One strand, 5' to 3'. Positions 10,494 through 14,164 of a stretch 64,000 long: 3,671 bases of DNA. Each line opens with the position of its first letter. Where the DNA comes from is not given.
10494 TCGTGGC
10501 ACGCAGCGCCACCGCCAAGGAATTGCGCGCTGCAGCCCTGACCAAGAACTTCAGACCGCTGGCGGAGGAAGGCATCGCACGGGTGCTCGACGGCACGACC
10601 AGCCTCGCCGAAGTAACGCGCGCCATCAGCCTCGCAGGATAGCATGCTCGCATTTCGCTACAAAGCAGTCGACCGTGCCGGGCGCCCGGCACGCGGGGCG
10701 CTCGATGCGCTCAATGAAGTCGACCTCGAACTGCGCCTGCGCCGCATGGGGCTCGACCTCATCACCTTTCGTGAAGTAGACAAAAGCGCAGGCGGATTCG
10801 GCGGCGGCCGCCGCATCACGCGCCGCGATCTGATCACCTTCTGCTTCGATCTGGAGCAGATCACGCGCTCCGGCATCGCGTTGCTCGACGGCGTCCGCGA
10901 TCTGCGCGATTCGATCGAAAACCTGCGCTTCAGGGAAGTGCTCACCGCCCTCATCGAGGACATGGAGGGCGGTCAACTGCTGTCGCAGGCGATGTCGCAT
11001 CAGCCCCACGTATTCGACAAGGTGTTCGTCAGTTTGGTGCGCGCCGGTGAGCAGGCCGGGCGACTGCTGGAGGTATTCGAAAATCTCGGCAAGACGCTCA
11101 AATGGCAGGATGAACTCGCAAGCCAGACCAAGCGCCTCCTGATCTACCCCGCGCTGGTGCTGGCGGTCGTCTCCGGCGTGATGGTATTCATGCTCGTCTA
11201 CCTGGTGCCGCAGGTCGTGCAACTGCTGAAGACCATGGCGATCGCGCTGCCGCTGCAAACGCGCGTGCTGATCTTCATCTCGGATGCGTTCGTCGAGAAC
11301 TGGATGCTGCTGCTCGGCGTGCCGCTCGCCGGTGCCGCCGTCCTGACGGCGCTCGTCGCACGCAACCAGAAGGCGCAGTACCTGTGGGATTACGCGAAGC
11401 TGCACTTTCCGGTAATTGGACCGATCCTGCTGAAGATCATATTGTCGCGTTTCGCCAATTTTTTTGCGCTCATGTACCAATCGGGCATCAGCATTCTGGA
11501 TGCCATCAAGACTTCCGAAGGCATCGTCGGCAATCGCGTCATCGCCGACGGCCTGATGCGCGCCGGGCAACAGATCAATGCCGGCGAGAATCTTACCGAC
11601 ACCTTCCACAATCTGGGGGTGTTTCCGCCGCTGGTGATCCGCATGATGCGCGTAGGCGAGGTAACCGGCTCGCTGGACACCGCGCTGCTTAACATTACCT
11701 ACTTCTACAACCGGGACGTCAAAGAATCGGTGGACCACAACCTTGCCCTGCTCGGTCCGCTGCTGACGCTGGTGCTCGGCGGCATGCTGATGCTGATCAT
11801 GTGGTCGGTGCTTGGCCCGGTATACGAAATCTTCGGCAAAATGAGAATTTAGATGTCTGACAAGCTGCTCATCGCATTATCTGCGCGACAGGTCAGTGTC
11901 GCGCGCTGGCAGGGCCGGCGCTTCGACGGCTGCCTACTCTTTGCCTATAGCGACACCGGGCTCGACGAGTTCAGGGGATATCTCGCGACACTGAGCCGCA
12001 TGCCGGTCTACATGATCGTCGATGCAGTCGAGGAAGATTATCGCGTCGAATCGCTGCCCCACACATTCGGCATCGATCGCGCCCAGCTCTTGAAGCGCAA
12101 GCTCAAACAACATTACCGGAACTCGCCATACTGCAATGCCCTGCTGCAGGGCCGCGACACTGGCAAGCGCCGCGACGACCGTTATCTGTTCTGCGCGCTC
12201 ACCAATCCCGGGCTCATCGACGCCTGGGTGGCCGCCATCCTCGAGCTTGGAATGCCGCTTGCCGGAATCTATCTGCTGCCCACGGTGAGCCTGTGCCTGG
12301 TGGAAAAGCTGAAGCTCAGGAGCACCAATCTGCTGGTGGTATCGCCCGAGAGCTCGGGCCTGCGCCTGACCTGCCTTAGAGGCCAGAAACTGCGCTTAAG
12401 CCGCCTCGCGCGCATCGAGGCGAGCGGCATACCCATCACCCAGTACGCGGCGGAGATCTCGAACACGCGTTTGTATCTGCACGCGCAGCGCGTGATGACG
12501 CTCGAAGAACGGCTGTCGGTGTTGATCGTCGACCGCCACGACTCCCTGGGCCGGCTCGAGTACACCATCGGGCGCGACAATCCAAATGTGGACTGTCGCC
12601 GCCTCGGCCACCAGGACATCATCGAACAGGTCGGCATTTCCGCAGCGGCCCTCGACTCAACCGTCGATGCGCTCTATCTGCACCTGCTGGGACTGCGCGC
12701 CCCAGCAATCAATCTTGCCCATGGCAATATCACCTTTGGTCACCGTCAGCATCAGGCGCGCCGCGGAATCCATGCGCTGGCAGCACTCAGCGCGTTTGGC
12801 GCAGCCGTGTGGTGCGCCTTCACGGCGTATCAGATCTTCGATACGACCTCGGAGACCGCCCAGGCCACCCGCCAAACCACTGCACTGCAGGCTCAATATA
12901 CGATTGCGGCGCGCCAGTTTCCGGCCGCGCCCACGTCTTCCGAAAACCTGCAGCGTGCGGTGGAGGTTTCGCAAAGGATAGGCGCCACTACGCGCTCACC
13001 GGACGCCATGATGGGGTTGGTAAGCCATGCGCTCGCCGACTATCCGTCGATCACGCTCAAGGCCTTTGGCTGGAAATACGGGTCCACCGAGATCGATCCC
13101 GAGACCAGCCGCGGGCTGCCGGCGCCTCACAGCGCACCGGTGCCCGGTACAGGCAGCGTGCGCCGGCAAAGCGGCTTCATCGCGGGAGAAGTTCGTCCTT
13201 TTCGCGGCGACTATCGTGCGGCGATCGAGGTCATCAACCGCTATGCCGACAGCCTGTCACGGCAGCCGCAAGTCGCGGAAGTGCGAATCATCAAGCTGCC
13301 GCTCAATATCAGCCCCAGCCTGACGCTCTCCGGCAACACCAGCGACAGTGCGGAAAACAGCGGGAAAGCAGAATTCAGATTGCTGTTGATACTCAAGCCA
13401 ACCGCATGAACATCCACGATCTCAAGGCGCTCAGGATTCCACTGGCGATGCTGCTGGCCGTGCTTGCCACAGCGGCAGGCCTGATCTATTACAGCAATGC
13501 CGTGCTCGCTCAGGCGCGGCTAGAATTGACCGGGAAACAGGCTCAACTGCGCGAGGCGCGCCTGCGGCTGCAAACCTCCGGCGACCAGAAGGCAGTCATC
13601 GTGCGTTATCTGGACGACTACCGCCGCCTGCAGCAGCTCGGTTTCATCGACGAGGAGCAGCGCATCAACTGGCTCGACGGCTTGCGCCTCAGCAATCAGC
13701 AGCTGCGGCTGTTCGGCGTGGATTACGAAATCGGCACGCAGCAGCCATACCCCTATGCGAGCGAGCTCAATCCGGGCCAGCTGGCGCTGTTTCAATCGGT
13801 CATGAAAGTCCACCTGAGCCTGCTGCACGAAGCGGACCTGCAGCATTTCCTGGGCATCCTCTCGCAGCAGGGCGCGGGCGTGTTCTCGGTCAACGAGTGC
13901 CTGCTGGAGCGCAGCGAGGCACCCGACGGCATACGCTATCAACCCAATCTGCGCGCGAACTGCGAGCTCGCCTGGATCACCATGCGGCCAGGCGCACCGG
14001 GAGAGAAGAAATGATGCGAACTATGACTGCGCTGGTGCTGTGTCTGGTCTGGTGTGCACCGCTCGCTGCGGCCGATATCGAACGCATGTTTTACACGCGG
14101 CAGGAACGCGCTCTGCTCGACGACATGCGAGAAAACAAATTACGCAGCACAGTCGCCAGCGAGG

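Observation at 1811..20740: MSHA-like type IV filament machine nested inside a PrsK/PrsR-like sigma-54 two-component pair and a split ABC-2 transporter, inserted at the mlaF | kdsD junction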

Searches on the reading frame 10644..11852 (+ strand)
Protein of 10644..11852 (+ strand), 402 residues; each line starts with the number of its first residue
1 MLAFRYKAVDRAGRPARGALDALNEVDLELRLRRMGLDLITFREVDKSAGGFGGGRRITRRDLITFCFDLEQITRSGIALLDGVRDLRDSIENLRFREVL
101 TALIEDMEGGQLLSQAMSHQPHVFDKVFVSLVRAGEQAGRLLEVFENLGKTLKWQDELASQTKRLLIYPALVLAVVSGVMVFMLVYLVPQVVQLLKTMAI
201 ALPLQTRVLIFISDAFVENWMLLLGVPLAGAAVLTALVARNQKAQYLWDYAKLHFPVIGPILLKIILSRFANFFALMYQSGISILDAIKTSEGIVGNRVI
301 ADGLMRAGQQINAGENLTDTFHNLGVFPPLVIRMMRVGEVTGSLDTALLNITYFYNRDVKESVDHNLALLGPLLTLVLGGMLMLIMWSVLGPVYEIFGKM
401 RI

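Call 3: search_protein_families(library=ncbifam, proteins=[window:10644-11852:+], max_evalue=0.001)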
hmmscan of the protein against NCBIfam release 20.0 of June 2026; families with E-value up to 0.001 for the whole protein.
window:10644-11852:+ (402 aa): 6 families
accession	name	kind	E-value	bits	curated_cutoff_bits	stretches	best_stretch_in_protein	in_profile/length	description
TIGR02120.1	GspF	equivalog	3.9e-87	293.1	424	1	4-396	1-397/401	type II secretion system inner membrane protein GspF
NF052606.1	T4PiliAsmPilCMyx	equivalog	2.1e-68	231.1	700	1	3-399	21-417/419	type IV pilus assembly protein PilC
NF052607.1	T4PiliAsmPilCThrm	equivalog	9.2e-68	229.2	700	1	1-400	1-404/406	type IV pilus assembly protein PilC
NF047826.1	T3SSXpsF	equivalog_domain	2.5e-54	184.6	650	1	1-396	1-400/405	type II secretion system protein XpsF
NF007861.0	PRK10573.1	equivalog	9e-54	183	401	1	4-395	7-393/401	protein transport protein HofC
NF041012.2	T4P_ComGB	equivalog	1.1e-32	113.7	240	1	64-396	4-330/332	competence type IV pilus assembly protein ComGB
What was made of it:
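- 10644..11852 (+): GspF/PilC/MshG-type inner-membrane platform. TIGR02120 293 bits (cut-off 424) (call 3).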

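Call 5: search_protein_families(library=pfam, proteins=[window:10644-11852:+], max_evalue=0.01)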
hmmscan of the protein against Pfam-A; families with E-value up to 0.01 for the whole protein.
window:10644-11852:+ (402 aa): 1 family
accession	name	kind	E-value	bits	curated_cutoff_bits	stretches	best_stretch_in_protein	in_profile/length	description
PF00482.28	T2SSF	-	3.3e-44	150.3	25.2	2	74-189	9-125/125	Type II secretion system (T2SS), protein F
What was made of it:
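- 10644..11852 (+): T2SSF, two copies (call 5).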

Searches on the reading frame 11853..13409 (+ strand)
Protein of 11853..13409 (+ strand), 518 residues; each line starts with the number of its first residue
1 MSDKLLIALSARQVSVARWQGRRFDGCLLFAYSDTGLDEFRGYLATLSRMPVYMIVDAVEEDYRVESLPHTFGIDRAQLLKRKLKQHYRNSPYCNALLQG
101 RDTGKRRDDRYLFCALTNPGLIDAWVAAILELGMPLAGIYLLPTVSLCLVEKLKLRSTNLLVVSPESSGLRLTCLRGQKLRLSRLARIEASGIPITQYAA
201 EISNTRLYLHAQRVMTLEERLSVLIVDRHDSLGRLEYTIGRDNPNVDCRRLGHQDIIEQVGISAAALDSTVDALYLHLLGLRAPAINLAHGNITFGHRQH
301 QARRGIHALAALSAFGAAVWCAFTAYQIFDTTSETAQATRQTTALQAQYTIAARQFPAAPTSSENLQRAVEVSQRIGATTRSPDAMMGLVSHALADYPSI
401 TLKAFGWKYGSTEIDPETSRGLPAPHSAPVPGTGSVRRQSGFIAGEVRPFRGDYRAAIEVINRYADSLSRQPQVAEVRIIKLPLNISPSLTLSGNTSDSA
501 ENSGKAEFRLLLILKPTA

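Call 3: search_protein_families(library=ncbifam, proteins=[window:11853-13409:+], max_evalue=0.001)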
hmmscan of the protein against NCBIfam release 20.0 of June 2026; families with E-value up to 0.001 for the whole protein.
window:11853-13409:+ (518 aa): 0 families

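Call 5: search_protein_families(library=pfam, proteins=[window:11853-13409:+], max_evalue=0.01)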
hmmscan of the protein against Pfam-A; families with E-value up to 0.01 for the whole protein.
window:11853-13409:+ (518 aa): 0 families

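Call 11: find_encoding_contigs(protein=window:11853-13409:+, flank=10000, max_places=6)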
Protein window:11853-13409:+ (518 aa): no gene with exactly this product is on record in the collection.

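Call 12: find_homologous_proteins(query=window:11853-13409:+)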
Query window:11853-13409:+ (518 aa): 793 proteins with E <= 0.001 among 8000 candidates; the best 120 are listed.
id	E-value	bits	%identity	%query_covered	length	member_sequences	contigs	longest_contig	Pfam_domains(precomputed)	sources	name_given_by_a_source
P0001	0.0e+0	1152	100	100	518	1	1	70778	-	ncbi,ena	-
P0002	4.0e-224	763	65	100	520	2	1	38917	-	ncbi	-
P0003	1.5e-219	748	66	100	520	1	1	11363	-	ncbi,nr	ncbi:MAG: hypothetical protein HY525_13645 [Betaproteobacteria bacterium]|nr:hypothetical protein [B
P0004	1.9e-218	744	65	100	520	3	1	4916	-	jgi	jgi:hypothetical protein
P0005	5.8e-215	733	65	100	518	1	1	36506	-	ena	-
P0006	7.1e-214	729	64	100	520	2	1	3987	-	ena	-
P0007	1.0e-212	725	64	100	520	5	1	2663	-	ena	-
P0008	1.7e-211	721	62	99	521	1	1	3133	-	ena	-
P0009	2.5e-211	721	64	99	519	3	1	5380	-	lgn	-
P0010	6.5e-210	716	64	98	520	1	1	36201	-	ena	-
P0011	1.5e-208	712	61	100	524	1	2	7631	-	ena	-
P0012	2.6e-208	711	63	99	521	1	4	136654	-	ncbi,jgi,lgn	jgi:hypothetical protein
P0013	6.8e-208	709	64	99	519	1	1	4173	-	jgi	jgi:hypothetical protein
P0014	1.9e-207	708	63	99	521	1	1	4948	-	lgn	-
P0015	3.5e-206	704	63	99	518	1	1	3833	-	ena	-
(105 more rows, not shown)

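Call 14: find_related_loci(query=A1, collection=genome_contigs, flank=10000)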
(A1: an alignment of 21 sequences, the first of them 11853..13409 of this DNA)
Query A1 (518 aa) in genome_contigs; peptide patterns used: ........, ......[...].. (x = any residue, [..] = any of these).
254 stretches matched a pattern; 203 encode a relative of the query (tblastn E <= 1e-3); the best 80 are kept; 80 distinct loci.
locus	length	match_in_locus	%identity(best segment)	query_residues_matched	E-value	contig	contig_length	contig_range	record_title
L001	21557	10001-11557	66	1-517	0e+0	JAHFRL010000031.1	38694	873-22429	MAG: Betaproteobacteria bacterium isolate nzgw573 NODE_114_length_38695_cov_17.976098, whole genome shotgun sequence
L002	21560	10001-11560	63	1-518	0e+0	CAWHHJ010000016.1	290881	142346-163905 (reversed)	MAG: uncultured beta proteobacterium isolate MFD00392.bin.2.275 genome assembly, contig: contig_44082, whole genome shot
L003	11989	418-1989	61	1-518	0e+0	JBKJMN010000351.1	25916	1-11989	MAG: Burkholderiales bacterium isolate ant_bin.330 k117_5131301, whole genome shotgun sequence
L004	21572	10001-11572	61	1-518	0e+0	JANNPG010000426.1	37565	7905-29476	MAG: Betaproteobacteria bacterium isolate SOY_34_metabat_162 SOY_34_k141_4310221, whole genome shotgun sequence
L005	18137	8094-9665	61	1-518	0e+0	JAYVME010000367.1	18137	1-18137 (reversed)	MAG: Betaproteobacteria bacterium isolate GL58_Down_metabat_138_sub GL58_Down_metabat_138_sub_366, whole genome shotgun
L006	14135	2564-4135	61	1-518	0e+0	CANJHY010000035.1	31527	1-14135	MAG: Betaproteobacteria bacterium isolate RH-20apr16-99 genome assembly, contig: RH-20APR16-C2057, whole genome shotgun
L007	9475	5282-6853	62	1-518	0e+0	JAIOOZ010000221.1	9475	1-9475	MAG: Betaproteobacteria bacterium isolate LakeFargette_0920_ALND_MAG_62_19 LacPavin_0920_ALND_scaffold_218234, whole gen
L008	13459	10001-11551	62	1-515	0e+0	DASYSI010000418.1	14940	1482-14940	MAG TPA_asm: Burkholderiales bacterium isolate SMAG_U4534 k141_864503, whole genome shotgun sequence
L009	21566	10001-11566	61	1-516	0e+0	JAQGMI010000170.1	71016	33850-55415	MAG: Betaproteobacteria bacterium isolate RYN_557 scaffold_3888536, whole genome shotgun sequence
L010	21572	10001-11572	59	1-518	0e+0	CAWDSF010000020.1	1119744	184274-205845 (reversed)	MAG: uncultured beta proteobacterium isolate MFD00392.bin.2.342 genome assembly, contig: contig_6802, whole genome shotg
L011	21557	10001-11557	61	3-517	0e+0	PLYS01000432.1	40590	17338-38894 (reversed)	MAG: Betaproteobacteria bacterium isolate palsa_1004 73.20120700_P3D.248_contig_51707, whole genome shotgun sequence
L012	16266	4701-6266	58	1-516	0e+0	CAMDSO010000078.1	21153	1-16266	MAG: Bordetella parapertussis isolate TrH-03may19-76 genome assembly, contig: TrH-03may19-C4378, whole genome shotgun se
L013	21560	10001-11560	59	1-517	0e+0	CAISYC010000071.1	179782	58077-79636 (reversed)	MAG: uncultured beta proteobacterium isolate MJ-time_bin-8966 genome assembly, contig: bin-8966:71/74, whole genome shot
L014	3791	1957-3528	57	1-518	0e+0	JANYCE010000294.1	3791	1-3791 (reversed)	MAG: Betaproteobacteria bacterium isolate 336R_metabinner_123_sub 336R_k141_2428007, whole genome shotgun sequence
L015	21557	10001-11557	58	1-515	0e+0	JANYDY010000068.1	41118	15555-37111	MAG: Betaproteobacteria bacterium isolate 336R_metabinner_94 336R_k141_240299, whole genome shotgun sequence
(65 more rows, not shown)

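Call 20: search_protein_families(library=ncbifam, proteins=[window:11853-13409:+], max_evalue=10)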
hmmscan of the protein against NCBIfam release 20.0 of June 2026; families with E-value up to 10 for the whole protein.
window:11853-13409:+ (518 aa): 0 families

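Call 21: search_solved_structures(query=A1, max_evalue=10)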
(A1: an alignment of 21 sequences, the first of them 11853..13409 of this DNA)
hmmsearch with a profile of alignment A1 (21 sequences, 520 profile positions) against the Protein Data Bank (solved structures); distinct sequences matched with E-value up to 10: 1.
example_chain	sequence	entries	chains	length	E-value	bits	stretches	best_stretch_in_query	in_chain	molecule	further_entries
5g6u_A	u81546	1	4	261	0.79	11.4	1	311-413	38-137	LANGERIN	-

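Call 40: predict_structure(alignment_id=A1)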
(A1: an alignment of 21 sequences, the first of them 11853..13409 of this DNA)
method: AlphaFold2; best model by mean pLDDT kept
length: 518 residues; sequences in the alignment: 21
mean_pLDDT: 72.5   pTM: 0.55
mean pLDDT of the five models: 72.5, 70.0, 69.9, 68.1, 62.6
residues with pLDDT >= 90: 97; 70-90: 234; 50-70: 91; < 50: 96
segments of 3 or more residues with pLDDT < 50: 64-72, 100-116, 352-380, 417-435, 485-503
pLDDT, mean of each block of 10 residues (from residue 1): 86 90 91 93 89 80 46 53 57 62 46 50 89 89 86 88 84 85 74 76 84 80 91 85 86 93 93 93 84 74 67 71 70 63 68 46 45 41 73 83 77 54 30 51 79 77 88 82 52 39 65 73
secondary structure, 60 per line:
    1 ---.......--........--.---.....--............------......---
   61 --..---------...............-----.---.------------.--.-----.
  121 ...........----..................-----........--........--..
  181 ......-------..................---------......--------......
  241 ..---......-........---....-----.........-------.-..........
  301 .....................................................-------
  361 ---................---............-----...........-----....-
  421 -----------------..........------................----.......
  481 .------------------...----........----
elements in order: E4-10 E13-20 E27-31 H34-45 E52-57 H74-88 H120-131 E136-141 H142-153 E159-166 E169-176 E179-186 H194-211 E221-226 H235-242 E246-251 H253-260 H264-267 H273-281 H291-353 H364-379 H383-394 E400-410 H416-419 E438-447 H454-469 E474-481 E507-514
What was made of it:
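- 11853..13409 (+): PilM-PilN fusion (MshI/GspL-like): actin-like cytoplasmic domain, TM/coiled coil, ferredoxin-like periplasmic domain. AlphaFold2 model with mean pLDDT 72.5 (call 40).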

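Call 46: fold_search(model_id=the predicted structure, library=pdb)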
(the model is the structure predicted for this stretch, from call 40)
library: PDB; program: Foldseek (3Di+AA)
matches with E <= 10: 1268; with E <= 0.001: 93
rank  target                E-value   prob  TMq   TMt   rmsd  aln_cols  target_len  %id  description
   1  5eox_B                9.6e-09  1.00  0.33  0.45   8.7       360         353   11  Pseudomonas aeruginosa PilM bound to ADP (released 2016-04-27)
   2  5eou_B                2.1e-08  1.00  0.38  0.52   7.1       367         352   11  Pseudomonas aeruginosa PilM:PilN1-12 bound to ATP (released 2016-04-27)
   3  5eoy_B                3.9e-08  1.00  0.33  0.45   8.7       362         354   11  Pseudomonas aeruginosa SeMet-PilM bound to ADP (released 2016-04-27)
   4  5eoy_A                4.4e-08  1.00  0.34  0.47   8.6       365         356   12  Pseudomonas aeruginosa SeMet-PilM bound to ADP (released 2016-04-27)
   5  5eou_A                7.8e-08  1.00  0.35  0.50   7.8       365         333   11  Pseudomonas aeruginosa PilM:PilN1-12 bound to ATP (released 2016-04-27)
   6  5eq6_A                2.4e-07  1.00  0.33  0.45   8.8       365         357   12  Pseudomonas aeruginosa PilM bound to AMP-PNP (released 2016-04-27)
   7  5eox_A                4.3e-07  1.00  0.34  0.46   8.8       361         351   12  Pseudomonas aeruginosa PilM bound to ADP (released 2016-04-27)
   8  5eq6_B                4.8e-07  1.00  0.33  0.46   8.9       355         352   11  Pseudomonas aeruginosa PilM bound to AMP-PNP (released 2016-04-27)
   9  4a2a_A                5.6e-07  1.00  0.32  0.42   9.8       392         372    7  Thermotoga maritima FtsA:FtsZ(336-351) (released 2012-04-25)
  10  1e4f                  6.7e-07  1.00  0.33  0.42  10.5       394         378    8  FtsA (apo form) from Thermotoga maritima (released 2000-10-18)
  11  4a2a_B                7.9e-07  1.00  0.33  0.43  10.3       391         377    7  Thermotoga maritima FtsA:FtsZ(336-351) (released 2012-04-25)
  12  3jc8_Ma               8.9e-07  1.00  0.36  0.49   7.5       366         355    9  Architectural model of the type IVa pilus machine in a piliated state (released 2016-03-16)
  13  3hrg                  1.1e-06  1.00  0.28  0.50   8.0       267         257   13  Crystal structure of Bacteroides thetaiotaomicron BT_3980, protein with actin-like ATPase fold and unknown function (NP_ (released 2009-06-23)
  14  2ych_A                1.7e-06  1.00  0.34  0.48   7.8       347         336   11  PilM-PilN type IV pilus biogenesis complex (released 2011-05-11)
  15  4a2b                  2.8e-06  1.00  0.33  0.42   9.8       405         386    8  Thermotoga maritima FtsA with ATP gamma S (released 2012-04-25)
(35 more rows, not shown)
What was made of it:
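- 11853..13409 (+): Top Foldseek hits are PilM (5eox, E=1e-8), FtsA and the EpsL cytoplasmic domain (call 46).
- It is PilM/GspL-like (calls 40, 46). The 518-aa protein also matches the EpsL cytoplasmic domain (call 46).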

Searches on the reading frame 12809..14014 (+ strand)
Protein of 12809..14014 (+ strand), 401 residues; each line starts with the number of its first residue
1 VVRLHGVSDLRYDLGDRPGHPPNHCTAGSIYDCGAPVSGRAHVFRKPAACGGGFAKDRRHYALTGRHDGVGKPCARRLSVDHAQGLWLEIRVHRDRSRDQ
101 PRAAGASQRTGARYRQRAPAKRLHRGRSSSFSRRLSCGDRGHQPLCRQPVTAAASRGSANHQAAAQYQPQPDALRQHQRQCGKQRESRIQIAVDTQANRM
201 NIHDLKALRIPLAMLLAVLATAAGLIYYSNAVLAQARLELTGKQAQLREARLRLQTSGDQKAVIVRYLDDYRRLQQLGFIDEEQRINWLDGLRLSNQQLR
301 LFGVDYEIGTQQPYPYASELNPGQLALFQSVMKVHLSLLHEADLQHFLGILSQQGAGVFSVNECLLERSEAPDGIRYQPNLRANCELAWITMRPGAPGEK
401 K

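Call 3: search_protein_families(library=ncbifam, proteins=[window:12809-14014:+], max_evalue=0.001)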
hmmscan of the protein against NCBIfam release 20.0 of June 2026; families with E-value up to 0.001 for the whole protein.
window:12809-14014:+ (401 aa): 0 families

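Call 5: search_protein_families(library=pfam, proteins=[window:12809-14014:+], max_evalue=0.01)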
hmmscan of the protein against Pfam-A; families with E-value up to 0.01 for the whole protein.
window:12809-14014:+ (401 aa): 0 families

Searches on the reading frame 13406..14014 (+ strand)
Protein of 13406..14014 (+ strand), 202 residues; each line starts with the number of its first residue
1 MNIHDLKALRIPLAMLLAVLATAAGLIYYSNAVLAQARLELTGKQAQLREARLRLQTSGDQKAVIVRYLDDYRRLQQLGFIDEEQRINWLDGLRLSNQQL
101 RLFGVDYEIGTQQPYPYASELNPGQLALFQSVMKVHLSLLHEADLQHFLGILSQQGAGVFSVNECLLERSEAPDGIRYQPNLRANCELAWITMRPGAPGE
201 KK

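Call 20: search_protein_families(library=ncbifam, proteins=[window:13406-14014:+], max_evalue=10)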
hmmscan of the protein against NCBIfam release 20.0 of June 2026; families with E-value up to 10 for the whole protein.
window:13406-14014:+ (202 aa): 0 families

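Call 77: search_solved_structures(query=A7, max_evalue=10)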
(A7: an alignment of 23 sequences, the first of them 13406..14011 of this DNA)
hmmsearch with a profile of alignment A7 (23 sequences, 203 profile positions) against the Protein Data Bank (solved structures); distinct sequences matched with E-value up to 10: 0.
